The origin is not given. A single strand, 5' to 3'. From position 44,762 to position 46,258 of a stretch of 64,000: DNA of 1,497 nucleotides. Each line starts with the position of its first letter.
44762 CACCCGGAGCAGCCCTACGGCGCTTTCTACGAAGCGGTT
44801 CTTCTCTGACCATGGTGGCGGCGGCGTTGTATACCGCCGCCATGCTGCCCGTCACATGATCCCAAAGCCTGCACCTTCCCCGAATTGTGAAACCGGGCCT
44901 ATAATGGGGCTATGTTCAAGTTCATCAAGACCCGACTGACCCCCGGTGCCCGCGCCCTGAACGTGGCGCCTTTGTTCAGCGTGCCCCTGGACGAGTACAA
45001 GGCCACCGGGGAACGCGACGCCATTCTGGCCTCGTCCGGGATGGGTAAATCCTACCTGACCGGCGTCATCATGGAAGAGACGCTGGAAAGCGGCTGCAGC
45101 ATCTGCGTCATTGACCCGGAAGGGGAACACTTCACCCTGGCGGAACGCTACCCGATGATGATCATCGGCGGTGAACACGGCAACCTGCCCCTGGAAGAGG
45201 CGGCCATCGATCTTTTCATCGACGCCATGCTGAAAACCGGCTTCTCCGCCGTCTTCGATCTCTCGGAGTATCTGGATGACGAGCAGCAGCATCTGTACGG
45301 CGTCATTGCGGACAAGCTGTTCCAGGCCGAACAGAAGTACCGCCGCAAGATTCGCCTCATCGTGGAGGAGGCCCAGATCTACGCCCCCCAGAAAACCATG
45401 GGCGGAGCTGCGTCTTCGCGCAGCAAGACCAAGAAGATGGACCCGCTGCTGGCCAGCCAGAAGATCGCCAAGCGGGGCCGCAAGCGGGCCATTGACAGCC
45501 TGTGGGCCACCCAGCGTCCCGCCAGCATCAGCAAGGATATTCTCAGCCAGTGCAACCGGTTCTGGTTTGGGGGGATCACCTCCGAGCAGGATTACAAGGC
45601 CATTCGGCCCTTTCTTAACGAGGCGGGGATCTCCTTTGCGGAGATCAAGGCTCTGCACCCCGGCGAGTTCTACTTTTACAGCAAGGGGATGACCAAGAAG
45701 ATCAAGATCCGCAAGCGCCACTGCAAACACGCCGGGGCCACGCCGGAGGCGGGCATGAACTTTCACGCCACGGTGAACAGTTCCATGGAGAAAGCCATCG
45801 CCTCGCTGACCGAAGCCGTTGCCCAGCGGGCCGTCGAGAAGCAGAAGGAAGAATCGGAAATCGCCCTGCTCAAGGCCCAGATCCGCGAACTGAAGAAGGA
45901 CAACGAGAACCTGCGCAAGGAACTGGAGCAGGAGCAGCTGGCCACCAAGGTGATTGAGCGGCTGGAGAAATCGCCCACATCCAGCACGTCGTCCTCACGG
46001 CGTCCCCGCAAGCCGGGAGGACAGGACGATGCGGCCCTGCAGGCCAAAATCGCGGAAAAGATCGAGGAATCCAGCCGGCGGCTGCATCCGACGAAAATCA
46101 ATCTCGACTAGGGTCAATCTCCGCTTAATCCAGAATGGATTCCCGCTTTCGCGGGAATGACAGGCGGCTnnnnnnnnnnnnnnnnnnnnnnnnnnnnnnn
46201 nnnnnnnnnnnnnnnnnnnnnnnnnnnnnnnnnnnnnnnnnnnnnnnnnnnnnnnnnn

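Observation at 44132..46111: Orphan HerA/FtsK-like ATPase with coiled-coil tail next to an M24-fold protein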

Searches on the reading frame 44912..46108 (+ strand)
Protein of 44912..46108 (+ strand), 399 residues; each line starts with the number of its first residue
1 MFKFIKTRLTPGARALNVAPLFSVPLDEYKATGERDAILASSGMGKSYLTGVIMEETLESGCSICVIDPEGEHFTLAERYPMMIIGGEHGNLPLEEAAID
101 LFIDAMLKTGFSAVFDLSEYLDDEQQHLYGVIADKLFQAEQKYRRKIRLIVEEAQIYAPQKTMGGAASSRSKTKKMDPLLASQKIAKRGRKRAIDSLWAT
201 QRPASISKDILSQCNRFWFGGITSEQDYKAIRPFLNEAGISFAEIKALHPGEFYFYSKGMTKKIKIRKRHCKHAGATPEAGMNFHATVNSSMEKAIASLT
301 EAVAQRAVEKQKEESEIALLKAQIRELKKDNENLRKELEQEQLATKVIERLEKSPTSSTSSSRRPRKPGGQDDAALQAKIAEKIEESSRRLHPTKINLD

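Call 3: search_protein_families(library=pfam, proteins=[window:44912-46108:+], max_evalue=0.1)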
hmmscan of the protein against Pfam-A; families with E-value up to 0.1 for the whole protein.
window:44912-46108:+ (399 aa): 6 families
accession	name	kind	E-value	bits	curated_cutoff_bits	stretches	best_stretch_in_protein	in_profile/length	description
PF01935.23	DUF87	-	4.5e-13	50.3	23.2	1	24-164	14-145/220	Helicase HerA, central domain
PF13747.11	DUF4164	-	0.0018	19.1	27.2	1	289-351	10-68/89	Domain of unknown function (DUF4164)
PF16523.10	betaPIX_CC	-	0.0019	18.5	26.8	1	319-351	36-68/85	betaPIX coiled coil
PF19776.5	DUF6262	-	0.0038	17.8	29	1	286-340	54-109/110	Family of unknown function (DUF6262)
PF14662.11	KASH_CCD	-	0.0038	17.7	43.3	1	286-345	87-147/191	Coiled-coil region of CCDC155 or KASH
PF12846.13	AAA_10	-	0.045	13.2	27.5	0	35-76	23-64/362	AAA-like domain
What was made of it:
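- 44912..45778 (+): ATPase core, aa 1-289. It is a RecA-like P-loop domain of the FtsK-HerA superfamily and lacks the N-terminal HAS barrel. DUF87 covers aa 24-164 (call 3).
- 45779..45967 (+): Conserved coiled-coil helix, aa 290-352. It ends in the nearly invariant motif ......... Weak Pfam coiled-coil hits in call 3.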

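Call 4: search_protein_families(library=padloc, proteins=[window:44912-46108:+], max_evalue=0.1)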
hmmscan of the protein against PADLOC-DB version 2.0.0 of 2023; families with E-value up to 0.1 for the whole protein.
window:44912-46108:+ (399 aa): 14 families
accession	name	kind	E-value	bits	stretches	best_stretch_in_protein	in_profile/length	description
PDLC04105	HerA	-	2.3e-19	67.4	2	113-286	382-555/576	-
PDLC04140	mad8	-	3.4e-14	51.1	1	37-279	31-312/314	mads_8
PDLC04104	HerA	-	1e-13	48.8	1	102-298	173-370/379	-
PDLC02185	HerA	-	1.3e-13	48.6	1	131-238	431-530/585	-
PDLC04100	HerA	-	3.5e-13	47.1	1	131-236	425-522/580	-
PDLC04102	HerA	-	7.2e-13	45.7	1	126-236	481-589/654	-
PDLC02188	HerA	-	7.9e-13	46.1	1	146-238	428-511/578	-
PDLC04098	HerA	-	9.6e-13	45.5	1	108-232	482-609/686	-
PDLC04103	HerA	-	1.1e-12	45.1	2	179-266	466-554/579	-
PDLC04106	HerA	-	2.8e-10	37.3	1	137-232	502-591/667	-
PDLC01055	HerA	-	3.7e-07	27.3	1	107-215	379-476/532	Type III coevolved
PDLC04097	HerA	-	0.00012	18.9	1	183-264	506-588/618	-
PDLC00252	LmuB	-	0.043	10.6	1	283-341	363-418/554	AAA ATPase domain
PDLC05016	PDC-S42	-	0.056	10.8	1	291-353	75-143/320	-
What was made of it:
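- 44912..45778 (+): PADLOC HerA models and mad8 match at 1e-13 to 2e-19 (call 4).
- On MADS defence system, component mad8 (PADLOC PDLC04140): E = 3.4e-14, 51 bits, aa 37-279 against model positions 31-312 of 314 (call 4).
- PADLOC HerA and mad8 models match the ATPase at 1e-13 to 2e-19 (call 4). HerA-class ATPases are frequent in defence systems; PADLOC hits are in call 4.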

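Call 5: search_protein_families(library=ncbifam, proteins=[window:44912-46108:+], max_evalue=0.1)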
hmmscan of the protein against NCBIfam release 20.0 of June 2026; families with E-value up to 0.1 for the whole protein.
window:44912-46108:+ (399 aa): 10 families
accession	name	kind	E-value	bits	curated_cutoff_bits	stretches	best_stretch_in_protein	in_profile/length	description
NF042943.1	HerA_antiphage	equivalog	7.5e-13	47.9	800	1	131-237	419-517/566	anti-phage-associated helicase HerA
NF042944.1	HerA_antiphage_2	equivalog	6.2e-10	38.4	850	1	146-235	428-508/576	anti-phage-associated helicase HerA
NF040819.1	helicase_HerA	equivalog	8.3e-09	34.5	970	1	123-216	380-461/561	DNA double-strand break repair helicase HerA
NF045975.1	VirB4_plasma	equivalog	1.5e-06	26.2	590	1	38-85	520-567/894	Mbov_0397 family ICE element conjugal transfer ATPase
NF040937.1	HerA_Thermprot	equivalog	0.00054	18.5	800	0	180-214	372-406/487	DNA double-strand break repair helicase HerA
NF033849.1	ser_rich_anae_1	subfamily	0.023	12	650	1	142-231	1014-1099/1163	serine-rich protein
NF053655.1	CedD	equivalog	0.025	13.2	600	0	37-80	225-268/527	DNA-translocating ATPase CedD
NF004046.1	PRK05563.1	equivalog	0.026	13.4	400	0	199-244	154-199/567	DNA polymerase III subunit gamma/tau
TIGR02746.1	TraC-F-type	equivalog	0.035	12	567.05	1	37-68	434-465/800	type IV secretion system protein TraC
NF045971.1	conju_CD1110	equivalog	0.077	11.2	325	1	37-80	419-463/752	VirB4-like conjugal transfer ATPase, CD1110 family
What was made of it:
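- On Canonical HerA (HerA-NurA): NF040937 scores 18.5 against 800 (call 5).
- On Anti-phage HerA systems (SIR2-HerA, DUF4297-HerA and relatives): NF042944 scores 38.4 against 850 (call 5).
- On VirB4/TraC/TcpA conjugation ATPases: NF045971 scores 11.2 against 325 (call 5).
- Closest known: HerA. Different: NCBIfam HerA equivalogs score 18-48 bits, against cut-offs of 800-970 (call 5).
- The NCBIfam anti-phage HerA equivalogs score 47.9 and 38.4 bits, against cut-offs of 800 and 850 (call 5). VirB4 and TraC NCBIfam scores are far below their cut-offs: 26.2 against 590 and 12 against 567 (call 5). It is much shorter than VirB4, whose NCBIfam profiles span about 750-900 positions (call 5).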

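Call 6: find_homologous_proteins(query=window:44912-46108:+)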
Query window:44912-46108:+ (399 aa): 284 proteins with E <= 0.001 among 8000 candidates; the best 120 are listed.
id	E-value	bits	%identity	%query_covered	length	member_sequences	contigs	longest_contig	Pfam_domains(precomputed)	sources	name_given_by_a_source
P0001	9.2e-259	875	100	100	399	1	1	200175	PF01935.24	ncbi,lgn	-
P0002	1.1e-198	678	76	100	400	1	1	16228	PF01935.24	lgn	-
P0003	6.5e-196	669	77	100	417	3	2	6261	PF01935.24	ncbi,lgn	-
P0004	2.2e-195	667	75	100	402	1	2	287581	PF01935.24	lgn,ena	-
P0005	3.4e-195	666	78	96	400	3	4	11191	PF01935.24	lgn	-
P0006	1.3e-188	645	73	100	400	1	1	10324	PF01935.24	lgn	-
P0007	5.4e-188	643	73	100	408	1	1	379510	PF01935.24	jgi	-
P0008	4.8e-183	626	70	100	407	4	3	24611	PF01935.24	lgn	-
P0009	1.5e-182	625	72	100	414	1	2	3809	PF01935.24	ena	-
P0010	1.3e-179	615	67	100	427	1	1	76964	PF01935.24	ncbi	ncbi:MAG: DUF87 domain-containing protein [Vampirovibrionales bacterium]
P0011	7.6e-179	612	69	100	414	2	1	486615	PF01935.24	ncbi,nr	ncbi:MAG: DUF87 domain-containing protein [Vampirovibrionales bacterium]|nr:DUF87 domain-containing 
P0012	2.5e-177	607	72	97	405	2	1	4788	PF01935.24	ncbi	-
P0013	6.5e-177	606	74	91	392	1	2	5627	PF01935.24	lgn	-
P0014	3.0e-176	604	75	88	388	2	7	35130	PF01935.24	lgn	-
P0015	3.0e-175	601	74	92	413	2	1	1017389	PF01935.24,PF13747.12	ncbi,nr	ncbi:MAG: DUF87 domain-containing protein [Cyanobacteria bacterium]|nr:DUF87 domain-containing prote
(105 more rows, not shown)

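Call 9: find_related_loci(query=window:44912-46108:+, collection=genome_contigs, flank=10000)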
Query window:44912-46108:+ (399 aa) in genome_contigs; peptide patterns used: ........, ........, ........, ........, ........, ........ (x = any residue, [..] = any of these).
369 stretches matched a pattern; 44 encode a relative of the query (tblastn E <= 1e-3); 44 distinct loci.
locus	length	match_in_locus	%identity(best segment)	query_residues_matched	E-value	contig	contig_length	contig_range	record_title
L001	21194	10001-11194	75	1-399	0e+0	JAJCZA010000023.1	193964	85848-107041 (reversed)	MAG: Vampirovibrionales bacterium isolate OFTM381 OFTM381_22, whole genome shotgun sequence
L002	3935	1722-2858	74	1-366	0e+0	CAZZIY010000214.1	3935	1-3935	MAG TPA_asm: uncultured Vampirovibrionales bacterium isolate SRP124364_co1_423 genome assembly, contig: NODE_30287_lengt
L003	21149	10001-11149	71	12-399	0e+0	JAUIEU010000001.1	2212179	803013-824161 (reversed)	MAG: bacterium isolate 8_bin.45 NODE_1_length_2212179_cov_10.410928, whole genome shotgun sequence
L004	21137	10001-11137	74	1-366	0e+0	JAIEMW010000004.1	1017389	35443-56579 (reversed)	MAG: Cyanobacteriota bacterium isolate co.spades.CONCOCT.2.5kb_148 c_000000000002, whole genome shotgun sequence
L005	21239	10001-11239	69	1-399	0e+0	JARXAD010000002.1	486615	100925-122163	MAG: Vampirovibrionales bacterium isolate B02.bin.2 k141_88989, whole genome shotgun sequence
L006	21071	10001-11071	71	1-358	1e-177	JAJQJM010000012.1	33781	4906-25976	MAG: Vampirovibrio sp. isolate C_No_T20_B_bin.46 scaffold_690, whole genome shotgun sequence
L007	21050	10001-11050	72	1-351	3e-177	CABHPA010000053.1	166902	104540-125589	MAG: Candidatus Melainabacteria bacterium isolate Melainabacteria_sp_nbed3b74 genome assembly, contig: NODE_254_length_1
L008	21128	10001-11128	69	1-369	5e-176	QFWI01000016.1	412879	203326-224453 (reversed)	MAG: Vampirovibrio chlorellavorus isolate Vc_AZ_2 Contig16, whole genome shotgun sequence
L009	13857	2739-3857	68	1-369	4e-176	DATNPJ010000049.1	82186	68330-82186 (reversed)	MAG TPA_asm: Coleofasciculaceae cyanobacterium isolate SMAG_U16478 k141_1354682, whole genome shotgun sequence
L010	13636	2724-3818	70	1-364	6e-176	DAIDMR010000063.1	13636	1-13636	MAG TPA_asm: Vampirovibrio sp. isolate clean456 k141_491766, whole genome shotgun sequence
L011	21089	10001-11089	70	1-363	2e-175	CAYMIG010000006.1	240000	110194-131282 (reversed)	MAG TPA_asm: uncultured Vampirovibrionales bacterium isolate SRP290908_co2_77 genome assembly, contig: NODE_35_length_24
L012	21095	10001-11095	69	1-364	2e-175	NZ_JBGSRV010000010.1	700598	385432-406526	MAG: Vampirovibrio sp. isolate JTS-AC367 k141_2988760, whole genome shotgun sequence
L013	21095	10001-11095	69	1-364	6e-175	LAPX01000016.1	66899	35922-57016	Vampirovibrio chlorellavorus isolate NCIMB 11383 contig_16, whole genome shotgun sequence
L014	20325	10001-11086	69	1-363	3e-174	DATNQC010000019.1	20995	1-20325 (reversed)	MAG TPA_asm: Oculatellaceae cyanobacterium isolate SMAG_U16497 k141_321976, whole genome shotgun sequence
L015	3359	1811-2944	66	1-369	8e-180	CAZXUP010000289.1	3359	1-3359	MAG TPA_asm: uncultured Vampirovibrionales bacterium isolate SRP344714_co2_442 genome assembly, contig: NODE_71812_lengt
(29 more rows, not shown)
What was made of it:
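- All carry Vampirovibrionales or Melainabacteria labels except three that are probably mis-binned (call 9). The Vampirovibrionales include the predator Vampirovibrio chlorellavorus (locus titles, call 9).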

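Call 10: search_solved_structures(query=window:44912-46108:+, max_evalue=1, show_alignments=2)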
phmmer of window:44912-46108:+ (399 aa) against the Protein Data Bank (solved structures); distinct sequences matched with E-value up to 1: 12.
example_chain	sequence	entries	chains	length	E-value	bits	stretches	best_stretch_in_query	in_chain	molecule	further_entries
8xau_A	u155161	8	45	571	1.9e-08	36.9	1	146-238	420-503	ATP-binding protein | HerA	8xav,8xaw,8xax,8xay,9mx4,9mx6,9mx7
9x1l_A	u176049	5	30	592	1.8e-07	33.7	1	108-263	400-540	DNA helicase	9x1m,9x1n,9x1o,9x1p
9c1m_M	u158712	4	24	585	9.3e-06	28.1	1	149-246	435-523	ATP-binding protein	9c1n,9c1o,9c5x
8ziq_M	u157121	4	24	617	1.4e-05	27.6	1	147-254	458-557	HerA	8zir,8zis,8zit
8wet_A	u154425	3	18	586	1.9e-05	27.1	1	183-232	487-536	TdpA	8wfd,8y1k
8j4u_M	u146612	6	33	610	2.9e-05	26.5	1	179-260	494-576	Nucleoside triphosphate hydrolase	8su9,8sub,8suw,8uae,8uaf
8yho_A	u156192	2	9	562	0.00043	22.7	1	113-237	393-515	DUF87 domain-containing protein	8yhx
4d2i_A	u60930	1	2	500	0.0041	19.4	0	36-74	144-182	HERA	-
3l4f_A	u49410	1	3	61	0.0042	19.4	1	317-354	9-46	Rho guanine nucleotide exchange factor 7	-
2w6b_A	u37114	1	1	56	0.0055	19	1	317-354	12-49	RHO GUANINE NUCLEOTIDE EXCHANGE FACTOR 7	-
8wiv_A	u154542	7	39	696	0.012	17.9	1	145-223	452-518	Helicase HerA central domain-containing protein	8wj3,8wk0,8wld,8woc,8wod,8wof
2wvr_A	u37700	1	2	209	0.91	11.7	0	292-361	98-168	GEMININ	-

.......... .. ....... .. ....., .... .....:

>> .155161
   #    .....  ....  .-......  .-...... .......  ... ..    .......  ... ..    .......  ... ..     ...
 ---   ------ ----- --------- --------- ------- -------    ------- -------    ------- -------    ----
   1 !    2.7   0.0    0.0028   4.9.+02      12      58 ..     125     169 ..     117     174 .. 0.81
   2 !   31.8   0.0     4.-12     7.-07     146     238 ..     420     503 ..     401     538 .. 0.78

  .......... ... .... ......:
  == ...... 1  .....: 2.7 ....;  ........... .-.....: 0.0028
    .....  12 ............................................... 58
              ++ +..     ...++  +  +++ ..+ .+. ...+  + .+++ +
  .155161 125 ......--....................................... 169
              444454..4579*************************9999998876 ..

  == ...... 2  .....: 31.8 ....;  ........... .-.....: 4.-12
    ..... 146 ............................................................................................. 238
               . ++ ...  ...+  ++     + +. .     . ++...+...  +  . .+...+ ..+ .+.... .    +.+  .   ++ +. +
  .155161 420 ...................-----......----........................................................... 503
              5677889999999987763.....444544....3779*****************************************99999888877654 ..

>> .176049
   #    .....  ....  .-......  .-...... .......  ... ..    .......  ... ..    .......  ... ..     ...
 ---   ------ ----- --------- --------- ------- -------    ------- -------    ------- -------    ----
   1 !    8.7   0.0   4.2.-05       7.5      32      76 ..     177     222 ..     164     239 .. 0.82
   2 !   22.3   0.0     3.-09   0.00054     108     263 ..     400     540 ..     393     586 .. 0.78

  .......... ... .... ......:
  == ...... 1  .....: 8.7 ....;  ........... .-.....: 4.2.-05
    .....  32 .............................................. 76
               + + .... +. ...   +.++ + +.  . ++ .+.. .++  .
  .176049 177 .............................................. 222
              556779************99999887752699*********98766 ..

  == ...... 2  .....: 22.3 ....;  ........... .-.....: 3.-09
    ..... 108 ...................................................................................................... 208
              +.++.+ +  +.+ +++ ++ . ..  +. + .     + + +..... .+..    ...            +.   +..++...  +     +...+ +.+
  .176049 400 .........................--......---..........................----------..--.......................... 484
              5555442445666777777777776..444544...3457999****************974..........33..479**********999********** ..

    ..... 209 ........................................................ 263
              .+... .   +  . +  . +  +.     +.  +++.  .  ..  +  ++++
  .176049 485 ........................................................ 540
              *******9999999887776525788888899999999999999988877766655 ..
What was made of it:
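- On Canonical HerA (HerA-NurA): In HerA chains the aligned Walker A region lies at residues 144-222 (call 10).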

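Call 23: predict_structure(alignment_id=A1)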
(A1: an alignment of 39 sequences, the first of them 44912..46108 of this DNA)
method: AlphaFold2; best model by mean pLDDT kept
length: 399 residues; sequences in the alignment: 39
mean_pLDDT: 71.4   pTM: 0.68
mean pLDDT of the five models: 71.4, 70.6, 65.2, 64.2, 62.9
residues with pLDDT >= 90: 59; 70-90: 178; 50-70: 88; < 50: 74
segments of 3 or more residues with pLDDT < 50: 1-11, 158-171, 189-214, 353-371
pLDDT, mean of each block of 10 residues (from residue 1): 45 66 71 58 62 83 86 83 90 93 91 91 84 89 84 56 43 63 60 37 39 60 69 77 85 79 85 58 72 87 90 90 93 91 73 46 40 64 70 50
secondary structure, 60 per line:
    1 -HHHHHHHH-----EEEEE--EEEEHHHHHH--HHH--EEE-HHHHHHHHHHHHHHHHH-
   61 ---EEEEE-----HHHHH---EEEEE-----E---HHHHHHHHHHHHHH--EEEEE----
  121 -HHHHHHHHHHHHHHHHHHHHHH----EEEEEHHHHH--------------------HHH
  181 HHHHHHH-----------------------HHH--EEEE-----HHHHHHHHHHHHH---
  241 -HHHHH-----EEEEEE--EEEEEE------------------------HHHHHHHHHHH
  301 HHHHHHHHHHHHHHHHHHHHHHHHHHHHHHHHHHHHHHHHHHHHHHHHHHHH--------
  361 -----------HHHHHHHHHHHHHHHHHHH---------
elements in order: H2-9 E15-19 E22-25 H26-31 E39-41 H43-59 E64-68 H74-78 E82-86 H96-109 E112-116 H122-143 E148-152 H153-157 H178-187 E216-219 H225-237 H242-246 E252-257 E260-265 H290-352 H372-390
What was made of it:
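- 45779..45967 (+): AlphaFold2 predicts helix 290-352 with block pLDDT 87-93 (call 23).
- On Canonical HerA (HerA-NurA): The model has only two short strands before the P-loop strand (call 23).
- On FtsK/SpoIIIE: The C-terminus is a coiled-coil plus a disordered basic tail (call 23).
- Checked: AlphaFold2 predicts a single 63-residue helix at aa 290-352 with block pLDDT about 90 (call 23).
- The most conserved segment, aa 189-214, is modelled poorly (call 23).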

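Call 25: search_protein_representatives(alignment_id=A1)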
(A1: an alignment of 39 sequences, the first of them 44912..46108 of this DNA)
Query: 39 sequences, 396 profile positions. Proteins with E-value up to 0.001 (for the whole library): 8387; up to 1e-10: 5413; up to 1e-30: 304. The best 150 are listed.
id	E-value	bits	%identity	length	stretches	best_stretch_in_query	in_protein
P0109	2.8e-182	622.4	-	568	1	10-369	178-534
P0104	2.4e-180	616.0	-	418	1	1-369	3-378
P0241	1.1e-124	432.8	-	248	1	44-296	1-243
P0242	1.7e-114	399.2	-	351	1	107-356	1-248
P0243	9.1e-108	377.1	-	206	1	12-201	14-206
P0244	8.8e-102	357.4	-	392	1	29-365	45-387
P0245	2.3e-98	346.1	-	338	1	12-284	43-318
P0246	2.1e-92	326.5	-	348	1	9-300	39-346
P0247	3.7e-90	319.1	-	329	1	14-296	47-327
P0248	1.4e-89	317.2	-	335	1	13-289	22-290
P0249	1.1e-86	307.6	-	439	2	92-309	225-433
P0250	3.0e-85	302.9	-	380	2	96-299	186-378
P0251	2.6e-82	293.3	-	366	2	22-169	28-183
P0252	1.1e-81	291.2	-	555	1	21-279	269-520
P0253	7.6e-81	288.4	-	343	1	11-300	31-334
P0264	1.2e-63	231.8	-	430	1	29-363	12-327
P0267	1.7e-61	224.7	-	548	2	22-387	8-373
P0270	3.1e-54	200.8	-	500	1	15-369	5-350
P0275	2.8e-50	187.8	-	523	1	16-353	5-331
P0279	8.1e-49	183.0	-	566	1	11-361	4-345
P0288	2.6e-46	174.7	-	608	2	15-379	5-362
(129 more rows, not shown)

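Call 26: search_protein_families(library=pfam, proteins=[P0244, P0245, P0248, P0252, P0264, P0267, P0270, P0275, P0279, P0288], max_evalue=0.001)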
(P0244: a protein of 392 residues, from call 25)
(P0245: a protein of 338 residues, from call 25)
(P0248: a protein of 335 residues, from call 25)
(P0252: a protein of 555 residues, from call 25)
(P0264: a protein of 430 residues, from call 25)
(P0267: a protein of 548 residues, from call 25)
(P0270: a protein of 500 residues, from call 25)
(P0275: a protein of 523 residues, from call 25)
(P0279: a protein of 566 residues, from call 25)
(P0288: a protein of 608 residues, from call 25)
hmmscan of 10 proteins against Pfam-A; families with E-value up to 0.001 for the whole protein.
P0244 (392 aa): 1 family
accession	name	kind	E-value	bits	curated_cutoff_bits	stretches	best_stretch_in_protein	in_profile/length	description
PF01935.23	DUF87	-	7.4e-12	46.3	23.2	1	53-93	27-68/220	Helicase HerA, central domain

P0245 (338 aa): 1 family
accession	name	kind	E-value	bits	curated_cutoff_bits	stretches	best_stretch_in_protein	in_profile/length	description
PF01935.23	DUF87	-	6e-10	40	23.2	1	69-141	28-103/220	Helicase HerA, central domain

P0248 (335 aa): 1 family
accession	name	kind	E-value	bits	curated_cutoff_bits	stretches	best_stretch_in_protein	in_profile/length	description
PF01935.23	DUF87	-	1.6e-08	35.4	23.2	1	44-90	25-73/220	Helicase HerA, central domain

P0252 (555 aa): 1 family
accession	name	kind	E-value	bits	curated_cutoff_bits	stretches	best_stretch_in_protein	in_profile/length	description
PF01935.23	DUF87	-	1.5e-09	38.7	23.2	1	285-325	27-68/220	Helicase HerA, central domain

P0264 (430 aa): 1 family
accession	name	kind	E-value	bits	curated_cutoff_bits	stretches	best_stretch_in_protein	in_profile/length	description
PF01935.23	DUF87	-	7.6e-10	39.7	23.2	1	7-62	14-75/220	Helicase HerA, central domain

P0267 (548 aa): 1 family
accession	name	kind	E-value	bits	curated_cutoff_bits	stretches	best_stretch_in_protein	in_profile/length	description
PF01935.23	DUF87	-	7.2e-09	36.5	23.2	1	26-70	30-69/220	Helicase HerA, central domain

P0270 (500 aa): 1 family
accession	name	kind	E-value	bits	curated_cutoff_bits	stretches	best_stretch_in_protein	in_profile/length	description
PF01935.23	DUF87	-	1.3e-07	32.4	23.2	1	27-67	27-68/220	Helicase HerA, central domain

P0275 (523 aa): 1 family
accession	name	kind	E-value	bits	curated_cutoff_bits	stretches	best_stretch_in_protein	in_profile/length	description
PF01935.23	DUF87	-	3e-08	34.5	23.2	1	24-66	25-68/220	Helicase HerA, central domain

P0279 (566 aa): 1 family
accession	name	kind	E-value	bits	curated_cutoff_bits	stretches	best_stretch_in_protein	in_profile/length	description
PF01935.23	DUF87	-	1.2e-14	55.4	23.2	1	29-149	26-145/220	Helicase HerA, central domain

P0288 (608 aa): 0 families
